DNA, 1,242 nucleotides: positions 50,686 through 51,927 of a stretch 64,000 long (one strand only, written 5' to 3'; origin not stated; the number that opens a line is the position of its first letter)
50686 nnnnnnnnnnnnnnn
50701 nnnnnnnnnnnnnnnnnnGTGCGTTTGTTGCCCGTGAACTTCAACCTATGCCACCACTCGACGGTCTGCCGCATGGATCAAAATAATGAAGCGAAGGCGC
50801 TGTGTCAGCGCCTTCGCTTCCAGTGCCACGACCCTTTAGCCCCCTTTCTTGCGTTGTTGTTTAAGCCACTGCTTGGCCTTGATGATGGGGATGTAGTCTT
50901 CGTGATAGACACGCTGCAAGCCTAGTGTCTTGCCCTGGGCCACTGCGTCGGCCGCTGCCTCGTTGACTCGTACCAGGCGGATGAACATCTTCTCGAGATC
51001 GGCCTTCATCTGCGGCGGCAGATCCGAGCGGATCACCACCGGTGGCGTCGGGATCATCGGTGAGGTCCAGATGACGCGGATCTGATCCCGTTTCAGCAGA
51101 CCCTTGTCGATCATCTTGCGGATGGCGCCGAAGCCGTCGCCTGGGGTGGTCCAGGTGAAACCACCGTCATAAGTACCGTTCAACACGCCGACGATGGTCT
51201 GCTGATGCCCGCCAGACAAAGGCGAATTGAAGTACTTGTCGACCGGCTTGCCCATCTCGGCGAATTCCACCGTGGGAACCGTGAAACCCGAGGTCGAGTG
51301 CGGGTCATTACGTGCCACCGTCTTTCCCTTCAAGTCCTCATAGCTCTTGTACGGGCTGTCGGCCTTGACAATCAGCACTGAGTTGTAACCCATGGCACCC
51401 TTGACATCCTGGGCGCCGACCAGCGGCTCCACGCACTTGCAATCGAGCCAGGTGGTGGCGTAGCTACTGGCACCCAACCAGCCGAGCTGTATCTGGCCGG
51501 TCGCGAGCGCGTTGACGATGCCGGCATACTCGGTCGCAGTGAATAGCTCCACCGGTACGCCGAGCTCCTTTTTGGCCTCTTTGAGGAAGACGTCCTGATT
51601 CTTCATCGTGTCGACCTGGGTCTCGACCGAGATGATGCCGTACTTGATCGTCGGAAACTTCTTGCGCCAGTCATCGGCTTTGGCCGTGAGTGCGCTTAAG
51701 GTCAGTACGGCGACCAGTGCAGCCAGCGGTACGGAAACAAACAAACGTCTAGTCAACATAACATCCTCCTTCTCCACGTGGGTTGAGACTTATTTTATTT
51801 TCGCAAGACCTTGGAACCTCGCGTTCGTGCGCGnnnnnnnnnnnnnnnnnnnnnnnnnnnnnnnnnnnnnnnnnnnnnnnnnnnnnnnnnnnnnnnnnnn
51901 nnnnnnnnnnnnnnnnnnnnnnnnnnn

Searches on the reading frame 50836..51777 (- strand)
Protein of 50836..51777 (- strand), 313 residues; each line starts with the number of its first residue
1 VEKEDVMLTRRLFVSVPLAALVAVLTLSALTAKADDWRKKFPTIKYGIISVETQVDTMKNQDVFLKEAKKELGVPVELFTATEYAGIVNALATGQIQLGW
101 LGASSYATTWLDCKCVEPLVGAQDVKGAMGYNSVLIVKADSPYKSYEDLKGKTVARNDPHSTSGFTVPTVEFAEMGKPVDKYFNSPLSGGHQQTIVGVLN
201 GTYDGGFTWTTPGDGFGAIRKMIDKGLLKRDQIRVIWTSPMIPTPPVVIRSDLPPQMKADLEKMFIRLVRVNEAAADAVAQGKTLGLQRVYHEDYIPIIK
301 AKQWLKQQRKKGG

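Call 4: search_protein_families(library=pfam, proteins=[window:50836-51777:-], max_evalue=0.01)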
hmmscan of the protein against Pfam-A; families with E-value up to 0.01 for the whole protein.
window:50836-51777:- (313 aa): 1 family
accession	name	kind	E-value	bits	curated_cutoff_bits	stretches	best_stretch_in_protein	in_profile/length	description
PF12974.12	Phosphonate-bd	-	9.2e-51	173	27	1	47-295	2-242/242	ABC transporter, phosphonate, periplasmic substrate-binding protein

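Call 5: search_protein_families(library=ncbifam, proteins=[window:50836-51777:-], max_evalue=0.01)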
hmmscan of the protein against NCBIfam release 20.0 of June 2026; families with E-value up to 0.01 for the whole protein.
window:50836-51777:- (313 aa): 9 families
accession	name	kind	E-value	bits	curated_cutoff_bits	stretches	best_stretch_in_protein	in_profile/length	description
TIGR03431.1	PhnD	equivalog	7.3e-75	252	261.1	1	10-305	3-286/288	phosphonate ABC transporter substrate-binding protein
TIGR01098.1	3A0109s03R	subfamily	8.8e-63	212.1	112.05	1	18-267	10-252/253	phosphate/phosphite/phosphonate ABC transporter substrate-binding protein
TIGR04553.1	ABC_peri_selen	hypoth_equivalog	1.4e-20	73.8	250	1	60-300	18-257/266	putative selenate ABC transporter substrate-binding protein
TIGR02122.1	TRAP_TAXI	subfamily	1.3e-05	24.3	84.35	1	60-165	46-155/320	TAXI family TRAP transporter solute-binding subunit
TIGR01728.1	SsuA_fam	subfamily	3e-05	23.4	163.5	1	63-167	22-119/290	aliphatic sulfonate ABC transporter substrate-binding protein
TIGR01729.1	taurine_ABC_bnd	equivalog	0.00015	21.3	304.25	1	68-156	21-105/300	taurine ABC transporter substrate-binding protein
NF049985.1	SBP_like_Rv1680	exception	0.0017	18.1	400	1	75-169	31-123/268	Rv1680 family SBP-like protein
NF008553.0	PRK11480.1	equivalog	0.004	16.4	490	1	69-155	46-126/320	taurine ABC transporter substrate-binding protein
NF008285.0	PRK11063.1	subfamily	0.006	16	374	0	19-99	12-84/271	methionine ABC transporter substrate-binding lipoprotein MetQ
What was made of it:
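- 48911..52673 (-): phnC (51834-52673), phnD (50836-51777), phnE1 (49822-50718) and phnE2 (48911-49810): a phosphonate-type ABC importer. Pfam Phosphonate-bd, and TIGR03431 PhnD at 252 bits against a cut-off of 261 (calls 4, 5).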
